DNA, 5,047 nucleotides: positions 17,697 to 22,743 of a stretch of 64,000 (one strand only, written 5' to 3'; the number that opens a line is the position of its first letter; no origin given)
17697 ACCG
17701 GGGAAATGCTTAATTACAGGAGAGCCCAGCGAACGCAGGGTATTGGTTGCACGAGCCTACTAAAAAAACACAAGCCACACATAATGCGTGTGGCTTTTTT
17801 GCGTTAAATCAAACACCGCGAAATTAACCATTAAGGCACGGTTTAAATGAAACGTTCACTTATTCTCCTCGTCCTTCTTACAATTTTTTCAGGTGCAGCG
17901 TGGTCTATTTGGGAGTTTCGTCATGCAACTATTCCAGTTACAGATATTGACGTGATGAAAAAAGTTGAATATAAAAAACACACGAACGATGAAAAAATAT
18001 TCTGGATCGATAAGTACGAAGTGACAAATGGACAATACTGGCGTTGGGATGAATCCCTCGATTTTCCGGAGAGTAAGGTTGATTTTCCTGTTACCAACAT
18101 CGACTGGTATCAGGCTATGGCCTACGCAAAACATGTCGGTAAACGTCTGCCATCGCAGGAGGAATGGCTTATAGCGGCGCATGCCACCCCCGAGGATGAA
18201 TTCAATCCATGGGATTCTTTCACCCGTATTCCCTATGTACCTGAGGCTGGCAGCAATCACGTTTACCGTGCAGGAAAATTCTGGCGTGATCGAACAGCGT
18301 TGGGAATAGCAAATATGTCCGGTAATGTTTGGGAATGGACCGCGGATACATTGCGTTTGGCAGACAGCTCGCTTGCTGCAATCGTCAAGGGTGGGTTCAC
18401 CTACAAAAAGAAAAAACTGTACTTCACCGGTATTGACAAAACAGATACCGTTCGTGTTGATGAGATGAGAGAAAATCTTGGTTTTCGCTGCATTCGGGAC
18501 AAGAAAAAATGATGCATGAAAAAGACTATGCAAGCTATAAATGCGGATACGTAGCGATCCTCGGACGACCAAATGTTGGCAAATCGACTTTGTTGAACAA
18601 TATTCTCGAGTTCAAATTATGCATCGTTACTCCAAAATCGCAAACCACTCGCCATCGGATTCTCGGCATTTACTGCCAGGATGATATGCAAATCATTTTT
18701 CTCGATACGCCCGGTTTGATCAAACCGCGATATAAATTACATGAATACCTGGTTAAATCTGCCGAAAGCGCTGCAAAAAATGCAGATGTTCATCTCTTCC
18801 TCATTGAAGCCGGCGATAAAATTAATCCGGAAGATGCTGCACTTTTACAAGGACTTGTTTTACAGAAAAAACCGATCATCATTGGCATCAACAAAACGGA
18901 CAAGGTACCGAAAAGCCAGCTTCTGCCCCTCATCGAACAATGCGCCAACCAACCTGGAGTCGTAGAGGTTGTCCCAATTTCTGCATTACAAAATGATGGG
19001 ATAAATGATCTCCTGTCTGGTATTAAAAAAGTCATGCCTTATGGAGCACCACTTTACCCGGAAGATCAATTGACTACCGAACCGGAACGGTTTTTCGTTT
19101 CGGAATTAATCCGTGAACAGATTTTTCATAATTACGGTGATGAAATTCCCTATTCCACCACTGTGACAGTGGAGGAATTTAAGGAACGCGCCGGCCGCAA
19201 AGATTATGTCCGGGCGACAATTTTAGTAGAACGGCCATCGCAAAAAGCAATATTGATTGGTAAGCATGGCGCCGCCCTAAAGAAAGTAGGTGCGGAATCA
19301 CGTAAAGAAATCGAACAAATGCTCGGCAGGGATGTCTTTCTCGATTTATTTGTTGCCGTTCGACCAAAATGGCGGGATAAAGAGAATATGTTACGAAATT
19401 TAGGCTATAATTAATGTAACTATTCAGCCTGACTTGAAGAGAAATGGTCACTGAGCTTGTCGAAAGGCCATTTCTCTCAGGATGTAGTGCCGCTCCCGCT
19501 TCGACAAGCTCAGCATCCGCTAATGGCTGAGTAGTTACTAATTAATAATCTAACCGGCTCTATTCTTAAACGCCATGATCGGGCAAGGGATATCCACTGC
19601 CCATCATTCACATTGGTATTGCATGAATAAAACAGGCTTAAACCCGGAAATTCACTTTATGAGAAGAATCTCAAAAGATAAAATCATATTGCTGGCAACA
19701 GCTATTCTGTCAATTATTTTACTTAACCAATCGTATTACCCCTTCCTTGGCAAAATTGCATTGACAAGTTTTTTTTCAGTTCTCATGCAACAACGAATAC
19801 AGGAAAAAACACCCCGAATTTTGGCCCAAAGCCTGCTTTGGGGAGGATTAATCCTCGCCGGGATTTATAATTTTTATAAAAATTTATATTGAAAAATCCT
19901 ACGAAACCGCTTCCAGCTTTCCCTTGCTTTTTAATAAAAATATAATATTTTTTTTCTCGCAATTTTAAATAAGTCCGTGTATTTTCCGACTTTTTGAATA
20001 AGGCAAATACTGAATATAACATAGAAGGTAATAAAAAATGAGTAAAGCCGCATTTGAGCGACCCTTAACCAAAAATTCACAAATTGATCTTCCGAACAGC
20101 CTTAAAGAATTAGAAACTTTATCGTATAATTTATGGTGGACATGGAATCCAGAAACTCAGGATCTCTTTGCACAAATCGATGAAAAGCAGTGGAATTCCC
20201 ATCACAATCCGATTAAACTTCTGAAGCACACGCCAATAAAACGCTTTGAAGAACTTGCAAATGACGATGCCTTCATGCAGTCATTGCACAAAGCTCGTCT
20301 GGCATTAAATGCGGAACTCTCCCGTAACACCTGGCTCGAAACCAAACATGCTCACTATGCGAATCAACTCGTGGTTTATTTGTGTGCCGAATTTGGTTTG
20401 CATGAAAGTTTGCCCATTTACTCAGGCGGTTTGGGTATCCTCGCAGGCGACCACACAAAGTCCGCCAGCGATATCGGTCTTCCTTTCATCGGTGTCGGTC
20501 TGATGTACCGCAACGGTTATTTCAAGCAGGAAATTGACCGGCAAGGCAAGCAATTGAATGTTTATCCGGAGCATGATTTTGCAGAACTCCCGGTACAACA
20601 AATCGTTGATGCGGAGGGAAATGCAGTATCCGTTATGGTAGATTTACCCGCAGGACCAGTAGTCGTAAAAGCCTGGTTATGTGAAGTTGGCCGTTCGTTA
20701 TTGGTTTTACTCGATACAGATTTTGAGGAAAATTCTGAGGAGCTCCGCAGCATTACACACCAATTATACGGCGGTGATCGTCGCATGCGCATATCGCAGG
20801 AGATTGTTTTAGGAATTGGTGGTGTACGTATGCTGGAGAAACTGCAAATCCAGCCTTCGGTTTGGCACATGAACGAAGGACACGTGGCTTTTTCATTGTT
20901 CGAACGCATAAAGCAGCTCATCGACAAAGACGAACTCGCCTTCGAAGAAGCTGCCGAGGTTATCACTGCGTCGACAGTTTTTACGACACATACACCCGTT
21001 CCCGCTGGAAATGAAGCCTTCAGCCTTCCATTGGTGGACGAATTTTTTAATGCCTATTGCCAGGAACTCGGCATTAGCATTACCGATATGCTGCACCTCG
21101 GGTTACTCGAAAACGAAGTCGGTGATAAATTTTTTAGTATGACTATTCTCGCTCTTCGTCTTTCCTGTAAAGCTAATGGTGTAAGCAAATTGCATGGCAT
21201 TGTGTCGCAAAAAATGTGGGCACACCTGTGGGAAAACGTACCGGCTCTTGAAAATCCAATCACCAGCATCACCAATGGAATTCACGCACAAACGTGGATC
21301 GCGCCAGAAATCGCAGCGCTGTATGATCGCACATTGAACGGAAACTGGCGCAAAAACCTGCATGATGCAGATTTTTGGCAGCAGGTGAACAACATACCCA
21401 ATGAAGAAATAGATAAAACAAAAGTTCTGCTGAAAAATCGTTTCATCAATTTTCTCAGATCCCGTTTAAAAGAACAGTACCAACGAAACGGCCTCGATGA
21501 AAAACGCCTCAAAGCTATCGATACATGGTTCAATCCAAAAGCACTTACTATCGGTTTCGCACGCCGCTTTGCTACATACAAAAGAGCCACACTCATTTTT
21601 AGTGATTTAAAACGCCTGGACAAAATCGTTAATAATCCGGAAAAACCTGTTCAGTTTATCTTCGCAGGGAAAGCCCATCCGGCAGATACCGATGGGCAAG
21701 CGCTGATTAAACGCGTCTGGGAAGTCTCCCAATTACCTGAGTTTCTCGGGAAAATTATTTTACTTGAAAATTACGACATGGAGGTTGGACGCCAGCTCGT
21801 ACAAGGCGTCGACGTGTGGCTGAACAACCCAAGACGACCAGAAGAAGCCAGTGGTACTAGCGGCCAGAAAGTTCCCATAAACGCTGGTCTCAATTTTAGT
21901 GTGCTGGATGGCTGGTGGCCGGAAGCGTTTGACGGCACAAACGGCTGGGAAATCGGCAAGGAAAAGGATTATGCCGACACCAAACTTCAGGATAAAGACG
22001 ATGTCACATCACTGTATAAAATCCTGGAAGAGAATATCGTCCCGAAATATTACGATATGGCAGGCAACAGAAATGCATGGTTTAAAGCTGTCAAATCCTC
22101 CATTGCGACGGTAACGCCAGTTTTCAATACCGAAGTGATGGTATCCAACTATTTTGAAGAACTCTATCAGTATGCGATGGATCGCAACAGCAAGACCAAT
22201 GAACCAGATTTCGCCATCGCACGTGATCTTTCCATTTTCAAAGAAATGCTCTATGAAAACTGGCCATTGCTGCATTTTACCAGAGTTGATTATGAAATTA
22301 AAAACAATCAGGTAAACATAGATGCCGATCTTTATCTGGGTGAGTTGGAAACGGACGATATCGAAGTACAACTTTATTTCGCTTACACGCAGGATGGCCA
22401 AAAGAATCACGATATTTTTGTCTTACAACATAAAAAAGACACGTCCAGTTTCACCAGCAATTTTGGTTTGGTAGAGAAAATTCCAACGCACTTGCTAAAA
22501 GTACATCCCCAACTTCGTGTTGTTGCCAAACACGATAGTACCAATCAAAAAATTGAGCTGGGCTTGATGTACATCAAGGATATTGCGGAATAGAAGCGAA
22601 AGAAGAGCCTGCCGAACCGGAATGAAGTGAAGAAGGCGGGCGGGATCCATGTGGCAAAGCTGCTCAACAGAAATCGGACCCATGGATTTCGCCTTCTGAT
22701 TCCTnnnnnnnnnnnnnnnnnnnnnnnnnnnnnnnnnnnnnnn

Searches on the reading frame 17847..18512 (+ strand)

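Call 28: search_protein_families(library=pfam, proteins=[window:17847-18512:+], max_evalue=0.001)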
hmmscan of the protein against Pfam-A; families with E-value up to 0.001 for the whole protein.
window:17847-18512:+ (221 aa): 1 family
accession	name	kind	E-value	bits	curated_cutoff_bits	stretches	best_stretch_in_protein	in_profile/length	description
PF03781.23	FGE-sulfatase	-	5.3e-27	95.5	23.3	1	38-217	23-255/255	Sulfatase-modifying factor enzyme 1-like domain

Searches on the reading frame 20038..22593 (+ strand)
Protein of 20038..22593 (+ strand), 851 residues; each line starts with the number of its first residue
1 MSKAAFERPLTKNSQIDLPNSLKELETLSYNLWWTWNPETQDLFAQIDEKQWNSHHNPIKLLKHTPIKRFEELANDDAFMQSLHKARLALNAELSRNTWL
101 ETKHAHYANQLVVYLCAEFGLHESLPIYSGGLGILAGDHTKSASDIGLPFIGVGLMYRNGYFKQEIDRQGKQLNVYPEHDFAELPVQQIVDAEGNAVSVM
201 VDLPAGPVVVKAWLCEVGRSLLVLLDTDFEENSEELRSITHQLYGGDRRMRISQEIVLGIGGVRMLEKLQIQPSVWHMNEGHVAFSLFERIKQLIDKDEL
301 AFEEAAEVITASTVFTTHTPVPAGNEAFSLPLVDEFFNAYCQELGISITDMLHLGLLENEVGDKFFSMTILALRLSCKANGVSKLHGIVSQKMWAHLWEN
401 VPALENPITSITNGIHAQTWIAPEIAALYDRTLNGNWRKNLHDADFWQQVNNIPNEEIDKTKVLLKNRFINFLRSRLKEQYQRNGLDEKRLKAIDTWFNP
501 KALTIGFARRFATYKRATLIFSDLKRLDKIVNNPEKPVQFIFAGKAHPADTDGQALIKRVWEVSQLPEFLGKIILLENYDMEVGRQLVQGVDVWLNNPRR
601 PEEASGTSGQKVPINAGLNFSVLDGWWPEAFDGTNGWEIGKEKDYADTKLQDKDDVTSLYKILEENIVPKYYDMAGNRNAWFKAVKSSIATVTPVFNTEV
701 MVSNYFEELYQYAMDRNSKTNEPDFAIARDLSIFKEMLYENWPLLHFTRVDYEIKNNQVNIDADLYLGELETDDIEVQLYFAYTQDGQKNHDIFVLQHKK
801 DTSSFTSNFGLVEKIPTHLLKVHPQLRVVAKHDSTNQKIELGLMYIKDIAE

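Call 28: search_protein_families(library=pfam, proteins=[window:20038-22593:+], max_evalue=0.001)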
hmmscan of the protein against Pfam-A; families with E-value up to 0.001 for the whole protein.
window:20038-22593:+ (851 aa): 2 families
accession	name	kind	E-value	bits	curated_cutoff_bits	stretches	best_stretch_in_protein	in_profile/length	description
PF11897.13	DUF3417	-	1.3e-31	109.7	25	1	18-125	1-109/109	Protein of unknown function (DUF3417)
PF00343.26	Phosphorylase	-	1e-30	107.1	27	2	274-625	218-579/713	Carbohydrate phosphorylase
